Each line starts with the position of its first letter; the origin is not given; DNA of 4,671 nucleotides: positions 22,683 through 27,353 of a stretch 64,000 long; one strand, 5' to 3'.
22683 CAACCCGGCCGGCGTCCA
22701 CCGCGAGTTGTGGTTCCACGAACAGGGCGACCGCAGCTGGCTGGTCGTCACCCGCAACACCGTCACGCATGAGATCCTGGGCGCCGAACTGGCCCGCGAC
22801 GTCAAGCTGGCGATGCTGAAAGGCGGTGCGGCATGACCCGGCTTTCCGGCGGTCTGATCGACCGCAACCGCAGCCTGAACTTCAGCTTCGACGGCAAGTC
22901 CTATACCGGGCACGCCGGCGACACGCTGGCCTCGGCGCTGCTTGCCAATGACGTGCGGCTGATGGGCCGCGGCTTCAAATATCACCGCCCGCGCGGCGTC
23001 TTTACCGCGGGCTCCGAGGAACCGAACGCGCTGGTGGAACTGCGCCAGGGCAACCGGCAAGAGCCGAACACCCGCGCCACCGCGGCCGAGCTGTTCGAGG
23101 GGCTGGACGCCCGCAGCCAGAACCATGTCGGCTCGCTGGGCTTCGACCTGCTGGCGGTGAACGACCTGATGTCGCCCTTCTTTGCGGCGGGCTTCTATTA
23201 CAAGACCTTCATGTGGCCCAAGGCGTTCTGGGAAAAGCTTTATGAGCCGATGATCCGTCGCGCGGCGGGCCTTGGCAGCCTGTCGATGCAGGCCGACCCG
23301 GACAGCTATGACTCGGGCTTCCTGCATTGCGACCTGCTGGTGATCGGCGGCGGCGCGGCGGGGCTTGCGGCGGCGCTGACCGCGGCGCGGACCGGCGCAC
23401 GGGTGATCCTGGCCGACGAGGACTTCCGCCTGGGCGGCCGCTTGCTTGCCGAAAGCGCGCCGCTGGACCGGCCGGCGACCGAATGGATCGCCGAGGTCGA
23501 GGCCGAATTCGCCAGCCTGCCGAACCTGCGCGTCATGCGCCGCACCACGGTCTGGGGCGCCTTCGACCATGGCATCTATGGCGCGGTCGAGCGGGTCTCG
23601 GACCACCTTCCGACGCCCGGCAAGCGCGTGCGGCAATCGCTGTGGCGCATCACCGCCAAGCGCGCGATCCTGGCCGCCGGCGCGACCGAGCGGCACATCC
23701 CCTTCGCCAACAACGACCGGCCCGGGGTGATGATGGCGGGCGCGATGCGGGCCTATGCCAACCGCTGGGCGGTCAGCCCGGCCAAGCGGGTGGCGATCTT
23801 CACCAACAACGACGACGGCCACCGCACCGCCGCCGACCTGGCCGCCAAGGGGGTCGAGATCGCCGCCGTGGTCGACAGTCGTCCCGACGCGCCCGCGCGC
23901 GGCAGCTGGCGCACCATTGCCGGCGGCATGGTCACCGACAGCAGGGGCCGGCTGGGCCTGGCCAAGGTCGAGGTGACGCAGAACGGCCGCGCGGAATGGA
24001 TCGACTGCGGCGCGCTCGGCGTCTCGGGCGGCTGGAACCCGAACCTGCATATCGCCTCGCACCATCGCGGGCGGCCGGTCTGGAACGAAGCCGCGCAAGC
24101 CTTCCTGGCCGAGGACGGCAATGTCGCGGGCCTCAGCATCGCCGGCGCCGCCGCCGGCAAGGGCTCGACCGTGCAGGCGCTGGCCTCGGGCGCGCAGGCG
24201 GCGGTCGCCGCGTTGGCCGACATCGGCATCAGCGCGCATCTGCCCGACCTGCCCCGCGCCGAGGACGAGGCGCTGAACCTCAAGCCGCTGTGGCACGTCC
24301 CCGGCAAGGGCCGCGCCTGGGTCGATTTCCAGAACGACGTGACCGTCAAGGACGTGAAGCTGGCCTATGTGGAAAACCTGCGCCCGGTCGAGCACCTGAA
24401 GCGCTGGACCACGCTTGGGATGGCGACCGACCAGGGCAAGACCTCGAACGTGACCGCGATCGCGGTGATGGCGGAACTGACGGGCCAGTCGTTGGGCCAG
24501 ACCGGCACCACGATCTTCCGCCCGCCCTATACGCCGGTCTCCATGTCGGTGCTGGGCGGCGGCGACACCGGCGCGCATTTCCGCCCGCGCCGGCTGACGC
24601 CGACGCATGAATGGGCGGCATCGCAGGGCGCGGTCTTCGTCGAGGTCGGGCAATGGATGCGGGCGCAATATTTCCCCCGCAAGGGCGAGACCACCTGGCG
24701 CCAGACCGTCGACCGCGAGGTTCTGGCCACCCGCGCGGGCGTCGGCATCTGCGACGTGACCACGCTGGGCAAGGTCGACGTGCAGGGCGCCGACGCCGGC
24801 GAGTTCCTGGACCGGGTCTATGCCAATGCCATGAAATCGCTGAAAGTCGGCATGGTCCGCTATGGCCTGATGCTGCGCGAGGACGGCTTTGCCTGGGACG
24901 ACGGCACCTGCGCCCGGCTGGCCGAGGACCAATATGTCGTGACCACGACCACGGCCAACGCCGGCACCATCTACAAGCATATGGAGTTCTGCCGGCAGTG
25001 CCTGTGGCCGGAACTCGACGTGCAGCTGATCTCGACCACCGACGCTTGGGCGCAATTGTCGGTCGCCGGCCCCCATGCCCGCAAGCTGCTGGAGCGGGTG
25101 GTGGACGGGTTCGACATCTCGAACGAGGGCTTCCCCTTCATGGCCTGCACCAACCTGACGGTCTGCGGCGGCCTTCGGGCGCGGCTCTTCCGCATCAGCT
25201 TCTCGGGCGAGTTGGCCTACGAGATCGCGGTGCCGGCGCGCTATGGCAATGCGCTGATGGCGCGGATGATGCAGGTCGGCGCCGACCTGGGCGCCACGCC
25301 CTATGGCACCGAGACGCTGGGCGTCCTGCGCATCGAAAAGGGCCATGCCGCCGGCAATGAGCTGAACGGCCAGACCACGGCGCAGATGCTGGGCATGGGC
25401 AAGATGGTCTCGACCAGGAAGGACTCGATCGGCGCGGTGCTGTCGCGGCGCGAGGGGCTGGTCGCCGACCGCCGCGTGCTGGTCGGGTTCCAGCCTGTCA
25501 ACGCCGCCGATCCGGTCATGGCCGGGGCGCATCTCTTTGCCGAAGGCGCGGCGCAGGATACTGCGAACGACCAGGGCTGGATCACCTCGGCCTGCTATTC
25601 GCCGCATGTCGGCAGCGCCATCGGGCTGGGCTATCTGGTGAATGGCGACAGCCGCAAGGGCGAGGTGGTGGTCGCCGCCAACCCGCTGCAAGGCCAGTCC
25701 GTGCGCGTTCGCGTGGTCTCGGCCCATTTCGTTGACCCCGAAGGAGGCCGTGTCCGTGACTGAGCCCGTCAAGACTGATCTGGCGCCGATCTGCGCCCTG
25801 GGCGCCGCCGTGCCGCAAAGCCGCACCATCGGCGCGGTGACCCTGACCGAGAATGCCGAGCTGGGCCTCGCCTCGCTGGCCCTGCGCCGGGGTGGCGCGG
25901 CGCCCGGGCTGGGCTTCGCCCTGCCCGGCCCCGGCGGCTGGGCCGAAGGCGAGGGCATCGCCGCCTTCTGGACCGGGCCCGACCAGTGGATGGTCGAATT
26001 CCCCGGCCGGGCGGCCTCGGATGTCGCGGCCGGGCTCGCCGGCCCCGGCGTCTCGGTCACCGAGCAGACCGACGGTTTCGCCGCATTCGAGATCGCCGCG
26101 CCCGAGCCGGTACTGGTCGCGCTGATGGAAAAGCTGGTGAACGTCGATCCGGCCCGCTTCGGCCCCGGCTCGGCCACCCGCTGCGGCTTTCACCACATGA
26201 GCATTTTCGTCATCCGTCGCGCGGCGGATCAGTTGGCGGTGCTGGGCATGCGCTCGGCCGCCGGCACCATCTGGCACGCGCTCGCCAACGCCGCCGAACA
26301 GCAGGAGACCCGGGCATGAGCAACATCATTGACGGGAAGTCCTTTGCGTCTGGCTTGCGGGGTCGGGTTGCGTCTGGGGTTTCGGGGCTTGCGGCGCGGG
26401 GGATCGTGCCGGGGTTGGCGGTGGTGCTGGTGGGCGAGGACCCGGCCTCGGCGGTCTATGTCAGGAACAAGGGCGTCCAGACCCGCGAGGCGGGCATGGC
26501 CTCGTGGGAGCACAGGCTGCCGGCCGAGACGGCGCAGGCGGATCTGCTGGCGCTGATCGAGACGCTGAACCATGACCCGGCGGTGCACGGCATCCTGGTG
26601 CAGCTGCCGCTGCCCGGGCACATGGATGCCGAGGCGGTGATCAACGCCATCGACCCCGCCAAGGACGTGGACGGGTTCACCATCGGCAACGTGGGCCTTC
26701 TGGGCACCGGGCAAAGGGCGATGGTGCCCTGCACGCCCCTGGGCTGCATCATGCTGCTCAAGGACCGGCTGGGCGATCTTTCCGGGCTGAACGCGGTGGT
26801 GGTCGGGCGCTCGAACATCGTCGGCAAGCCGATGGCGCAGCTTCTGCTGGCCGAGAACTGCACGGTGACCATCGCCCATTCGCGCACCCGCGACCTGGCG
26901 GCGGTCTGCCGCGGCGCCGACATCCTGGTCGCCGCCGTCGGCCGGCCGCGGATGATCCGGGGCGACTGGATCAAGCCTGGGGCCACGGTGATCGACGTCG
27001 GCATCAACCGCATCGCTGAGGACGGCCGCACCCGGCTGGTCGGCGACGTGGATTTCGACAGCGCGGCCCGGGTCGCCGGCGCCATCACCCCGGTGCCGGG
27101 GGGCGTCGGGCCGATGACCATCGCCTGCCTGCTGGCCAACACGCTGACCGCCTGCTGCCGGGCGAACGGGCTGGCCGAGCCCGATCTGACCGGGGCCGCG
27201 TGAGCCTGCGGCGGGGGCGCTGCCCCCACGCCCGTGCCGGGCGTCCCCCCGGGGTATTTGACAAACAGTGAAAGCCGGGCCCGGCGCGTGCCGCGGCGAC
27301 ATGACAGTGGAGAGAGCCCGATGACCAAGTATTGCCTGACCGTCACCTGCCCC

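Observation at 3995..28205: Near-complete one-locus route from trimethylamine to C1-tetrahydrofolate: tmm-tdm-dmmDABC plus mgsABC-gmaS plus mgdABCD plus folD-purU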

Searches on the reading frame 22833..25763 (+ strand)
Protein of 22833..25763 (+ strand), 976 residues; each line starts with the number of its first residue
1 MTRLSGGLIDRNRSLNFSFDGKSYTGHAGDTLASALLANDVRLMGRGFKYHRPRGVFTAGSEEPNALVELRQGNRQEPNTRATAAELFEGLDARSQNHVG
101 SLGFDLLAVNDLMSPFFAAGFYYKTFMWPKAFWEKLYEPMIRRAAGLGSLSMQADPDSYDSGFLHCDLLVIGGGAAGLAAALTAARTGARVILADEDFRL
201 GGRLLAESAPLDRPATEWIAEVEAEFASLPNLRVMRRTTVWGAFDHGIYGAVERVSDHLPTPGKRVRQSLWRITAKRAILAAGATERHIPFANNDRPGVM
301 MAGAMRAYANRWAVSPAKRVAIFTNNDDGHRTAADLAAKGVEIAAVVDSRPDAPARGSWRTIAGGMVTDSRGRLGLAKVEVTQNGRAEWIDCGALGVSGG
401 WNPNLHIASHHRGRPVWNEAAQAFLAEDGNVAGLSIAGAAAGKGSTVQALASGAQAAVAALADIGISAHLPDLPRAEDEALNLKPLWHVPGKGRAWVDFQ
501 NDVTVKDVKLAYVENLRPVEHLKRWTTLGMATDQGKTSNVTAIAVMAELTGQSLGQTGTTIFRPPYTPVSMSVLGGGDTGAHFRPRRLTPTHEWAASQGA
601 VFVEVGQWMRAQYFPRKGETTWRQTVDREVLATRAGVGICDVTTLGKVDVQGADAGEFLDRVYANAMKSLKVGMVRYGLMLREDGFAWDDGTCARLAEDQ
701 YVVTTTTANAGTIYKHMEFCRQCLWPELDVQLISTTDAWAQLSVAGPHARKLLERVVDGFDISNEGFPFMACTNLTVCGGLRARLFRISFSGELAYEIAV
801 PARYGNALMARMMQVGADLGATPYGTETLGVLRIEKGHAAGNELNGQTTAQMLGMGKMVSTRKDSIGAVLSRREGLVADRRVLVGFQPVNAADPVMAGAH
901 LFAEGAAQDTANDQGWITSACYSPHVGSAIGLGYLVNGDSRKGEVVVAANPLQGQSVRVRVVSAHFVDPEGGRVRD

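Call 7: search_protein_families(library=pfam, proteins=[window:22833-25763:+])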
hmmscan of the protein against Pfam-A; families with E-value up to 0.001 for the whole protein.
window:22833-25763:+ (976 aa): 12 families
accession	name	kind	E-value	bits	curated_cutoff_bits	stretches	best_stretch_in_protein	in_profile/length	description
PF01571.26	GCV_T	-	2.5e-64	217.4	25.6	1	592-857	2-254/255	Aminomethyltransferase folate-binding domain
PF17806.6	SO_alpha_A3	-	1.5e-32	112.2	23.1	1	492-576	1-85/87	Sarcosine oxidase A3 domain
PF13510.11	Fer2_4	-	1.2e-26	93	22.8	1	13-98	2-82/82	2Fe-2S iron-sulfur cluster binding domain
PF08669.17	GCV_T_C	-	6.6e-12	45.6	25.9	1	881-968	1-80/80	Glycine cleavage T-protein C-terminal barrel domain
PF12831.13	FAD_oxidored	-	4.3e-10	39.9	27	1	167-212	1-46/416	FAD dependent oxidoreductase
PF07992.20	Pyr_redox_2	-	2.9e-08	33.9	26.1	1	167-294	2-119/291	Pyridine nucleotide-disulphide oxidoreductase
PF00890.30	FAD_binding_2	-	8.2e-08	32.3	20.4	1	167-204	1-38/414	FAD binding domain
PF13450.12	NAD_binding_8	-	1.1e-05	26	21.9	1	170-205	1-36/68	NAD(P)-binding Rossmann-like domain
PF03486.20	HI0933_like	-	3.4e-05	23.9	50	1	167-205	2-40/244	HI0933-like protein Rossmann domain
PF01134.28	GIDA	-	4.5e-05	23.1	22.1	1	167-196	1-30/391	Glucose inhibited division protein A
PF01266.30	DAO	-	0.00015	21.9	27.9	1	167-201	1-35/353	FAD dependent oxidoreductase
PF01262.27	AlaDh_PNT_C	-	0.00066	19.6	23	1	165-197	28-60/214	Alanine dehydrogenase/PNT, C-terminal domain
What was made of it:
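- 22833..25763 (+): mgdC (soxA family) with a C-terminal GcvT-like THF module. GCV_T 217 bits (call 7).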

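Call 9: search_protein_families(library=ncbifam, proteins=[window:22833-25763:+])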
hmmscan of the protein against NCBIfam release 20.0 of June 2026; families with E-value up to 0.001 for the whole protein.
window:22833-25763:+ (976 aa): 34 families (the best 25 are shown)
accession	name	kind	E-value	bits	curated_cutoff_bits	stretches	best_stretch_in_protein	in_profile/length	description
TIGR01372.1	soxA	subfamily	0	1302.6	1164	1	5-974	8-994/996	sarcosine oxidase subunit alpha family protein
NF001567.0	PRK00389.1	subfamily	8.1e-39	133.6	300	1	589-969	6-355/359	glycine cleavage system aminomethyltransferase GcvT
NF053776.1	TmaoDeMthMsil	equivalog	3.9e-35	121.6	1100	1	628-975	420-762/763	trimethylamine N-oxide demethylase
NF010093.0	PRK13579.1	equivalog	6.1e-29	100.9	459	1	589-969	12-366/371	glycine cleavage system aminomethyltransferase GcvT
TIGR00528.1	gcvT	equivalog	7.2e-29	100.8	235.85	1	589-967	4-360/362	glycine cleavage system aminomethyltransferase GcvT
NF009133.0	PRK12486.1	equivalog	6.4e-15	54.9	410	1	625-939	43-343/369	dimethylsulfoniopropionate demethylase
NF004789.0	PRK06134.1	subfamily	8.2e-10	37.8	747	1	165-203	12-50/581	FAD-dependent oxidoreductase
NF053677.1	Desat2ChcC2Cyan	equivalog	7e-08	31.3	900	1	166-203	1-38/558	4-oxocyclohex-2-ene-1-carboxylate 5-dehydrogenase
TIGR03997.1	mycofact_OYE_2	equivalog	1.7e-07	30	793.15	1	168-206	382-420/645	mycofactocin system FadH/OYE family oxidoreductase 2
NF010374.0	PRK13800.1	equivalog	4.2e-07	28.6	1196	1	156-195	4-43/898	fumarate reductase/succinate dehydrogenase flavoprotein subunit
NF009477.0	PRK12843.1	equivalog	9.2e-07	27.7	758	1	166-204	17-55/578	FAD-dependent oxidoreductase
NF006130.0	PRK08274.1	equivalog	5.4e-06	25.5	369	1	165-195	5-35/467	FAD-dependent tricarballylate dehydrogenase TcuA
NF005511.0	PRK07121.1-4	equivalog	1.1e-05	24.1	466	1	165-202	20-56/553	FAD-binding protein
TIGR00275.1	TIGR00275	subfamily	1.3e-05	24.2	183.8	1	169-205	2-38/401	aminoacetone oxidase family FAD-binding enzyme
TIGR03467.1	HpnE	equivalog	1.7e-05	24.4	283.05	1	169-204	2-37/430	hydroxysqualene dehydroxylase HpnE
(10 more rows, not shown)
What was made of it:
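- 22833..25763 (+): TIGR01372 1302.6 bits against 1164 (call 9).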

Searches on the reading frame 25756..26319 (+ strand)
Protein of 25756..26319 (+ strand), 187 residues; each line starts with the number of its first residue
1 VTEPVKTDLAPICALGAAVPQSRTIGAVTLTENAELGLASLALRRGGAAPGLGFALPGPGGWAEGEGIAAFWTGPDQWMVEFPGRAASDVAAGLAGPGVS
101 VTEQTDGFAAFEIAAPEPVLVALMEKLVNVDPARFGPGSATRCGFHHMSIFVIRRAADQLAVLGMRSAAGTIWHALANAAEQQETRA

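Call 7: search_protein_families(library=pfam, proteins=[window:25756-26319:+])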
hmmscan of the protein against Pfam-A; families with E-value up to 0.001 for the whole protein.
window:25756-26319:+ (187 aa): 0 families

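Call 9: search_protein_families(library=ncbifam, proteins=[window:25756-26319:+])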
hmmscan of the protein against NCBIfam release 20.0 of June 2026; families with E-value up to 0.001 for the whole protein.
window:25756-26319:+ (187 aa): 1 family
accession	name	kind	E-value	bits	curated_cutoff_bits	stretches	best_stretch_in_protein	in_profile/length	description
TIGR01375.1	soxG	subfamily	9.2e-12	45.1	143.95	1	53-181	18-151/152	sarcosine oxidase subunit gamma family protein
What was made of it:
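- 25756..26319 (+): mgdD (soxG family). TIGR01375 45 bits, below its cut-off of 144 (call 9).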

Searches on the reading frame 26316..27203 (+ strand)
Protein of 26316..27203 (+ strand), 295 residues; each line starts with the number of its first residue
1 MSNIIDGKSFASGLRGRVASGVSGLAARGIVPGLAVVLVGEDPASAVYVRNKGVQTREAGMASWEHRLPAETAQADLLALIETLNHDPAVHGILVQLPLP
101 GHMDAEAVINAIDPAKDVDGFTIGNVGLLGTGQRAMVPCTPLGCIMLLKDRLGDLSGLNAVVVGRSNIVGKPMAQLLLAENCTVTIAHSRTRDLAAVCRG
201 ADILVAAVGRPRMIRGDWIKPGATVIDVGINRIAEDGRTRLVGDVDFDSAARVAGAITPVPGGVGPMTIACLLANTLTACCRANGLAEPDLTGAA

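Call 7: search_protein_families(library=pfam, proteins=[window:26316-27203:+])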
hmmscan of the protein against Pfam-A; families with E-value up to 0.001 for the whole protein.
window:26316-27203:+ (295 aa): 2 families
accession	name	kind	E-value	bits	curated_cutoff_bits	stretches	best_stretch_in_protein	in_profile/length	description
PF02882.25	THF_DHG_CYH_C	-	8.6e-67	223.9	27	1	125-282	4-158/160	Tetrahydrofolate dehydrogenase/cyclohydrolase, NAD(P)-binding domain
PF00763.28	THF_DHG_CYH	-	7.8e-40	136.2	32.8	1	5-119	1-115/115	Tetrahydrofolate dehydrogenase/cyclohydrolase, catalytic domain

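Call 9: search_protein_families(library=ncbifam, proteins=[window:26316-27203:+])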
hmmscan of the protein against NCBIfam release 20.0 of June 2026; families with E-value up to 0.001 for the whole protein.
window:26316-27203:+ (295 aa): 30 families (the best 25 are shown)
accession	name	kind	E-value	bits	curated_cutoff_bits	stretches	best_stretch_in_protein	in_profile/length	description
NF010785.0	PRK14188.1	subfamily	4.5e-149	495.3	396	1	2-290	3-296/297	bifunctional methylenetetrahydrofolate dehydrogenase/methenyltetrahydrofolate cyclohydrolase FolD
NF010790.0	PRK14194.1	equivalog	1.5e-123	411.8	508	1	3-280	5-282/301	bifunctional methylenetetrahydrofolate dehydrogenase/methenyltetrahydrofolate cyclohydrolase FolD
NF010786.0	PRK14189.1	subfamily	1.8e-113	378.4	421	1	2-284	3-282/285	bifunctional methylenetetrahydrofolate dehydrogenase/methenyltetrahydrofolate cyclohydrolase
NF010784.0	PRK14187.1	equivalog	1.4e-109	365.8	486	1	1-286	2-290/300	bifunctional methylenetetrahydrofolate dehydrogenase/methenyltetrahydrofolate cyclohydrolase FolD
NF010776.0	PRK14179.1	equivalog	1.9e-106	355.3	445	1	1-283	1-281/284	bifunctional methylenetetrahydrofolate dehydrogenase/methenyltetrahydrofolate cyclohydrolase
NF008058.0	PRK10792.1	equivalog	2.3e-104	348.4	355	1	2-282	3-281/285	bifunctional methylenetetrahydrofolate dehydrogenase/methenyltetrahydrofolate cyclohydrolase FolD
NF010779.0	PRK14182.1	equivalog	5.8e-102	340.6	537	1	3-279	2-276/282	bifunctional 5,10-methylene-tetrahydrofolate dehydrogenase/ 5,10-methylene-tetrahydrofolate cyclohydrolase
NF010783.0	PRK14186.1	equivalog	2.8e-101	338.6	333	1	1-286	1-288/297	bifunctional methylenetetrahydrofolate dehydrogenase/methenyltetrahydrofolate cyclohydrolase FolD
NF010787.0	PRK14191.1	equivalog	3.9e-100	334.7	423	1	3-280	2-277/285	bifunctional methylenetetrahydrofolate dehydrogenase/methenyltetrahydrofolate cyclohydrolase FolD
NF010770.0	PRK14173.1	equivalog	6.2e-100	334.1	411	1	5-283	6-281/287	bifunctional 5,10-methylene-tetrahydrofolate dehydrogenase/ 5,10-methylene-tetrahydrofolate cyclohydrolase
NF010766.0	PRK14169.1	equivalog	8.7e-98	327.3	450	1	1-280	1-277/283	bifunctional methylenetetrahydrofolate dehydrogenase/methenyltetrahydrofolate cyclohydrolase FolD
NF010781.0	PRK14184.1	equivalog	9.5e-98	326.8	438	1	3-279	2-279/286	bifunctional 5,10-methylene-tetrahydrofolate dehydrogenase/ 5,10-methylene-tetrahydrofolate cyclohydrolase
NF010767.0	PRK14170.1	equivalog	9.2e-97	323.5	559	1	1-282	1-279/284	bifunctional methylenetetrahydrofolate dehydrogenase/methenyltetrahydrofolate cyclohydrolase FolD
NF010771.0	PRK14174.1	equivalog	4.3e-96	321.5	530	1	4-285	3-294/295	bifunctional 5,10-methylene-tetrahydrofolate dehydrogenase/ 5,10-methylene-tetrahydrofolate cyclohydrolase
NF010764.0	PRK14167.1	subfamily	1.2e-94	316.8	477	1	1-285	1-291/297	bifunctional 5,10-methylene-tetrahydrofolate dehydrogenase/ 5,10-methylene-tetrahydrofolate cyclohydrolase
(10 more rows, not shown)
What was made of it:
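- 26316..27203 (+): folD; its start overlaps the mgdD stop by 4 bp. NF010785 495 bits against 396 (call 9).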
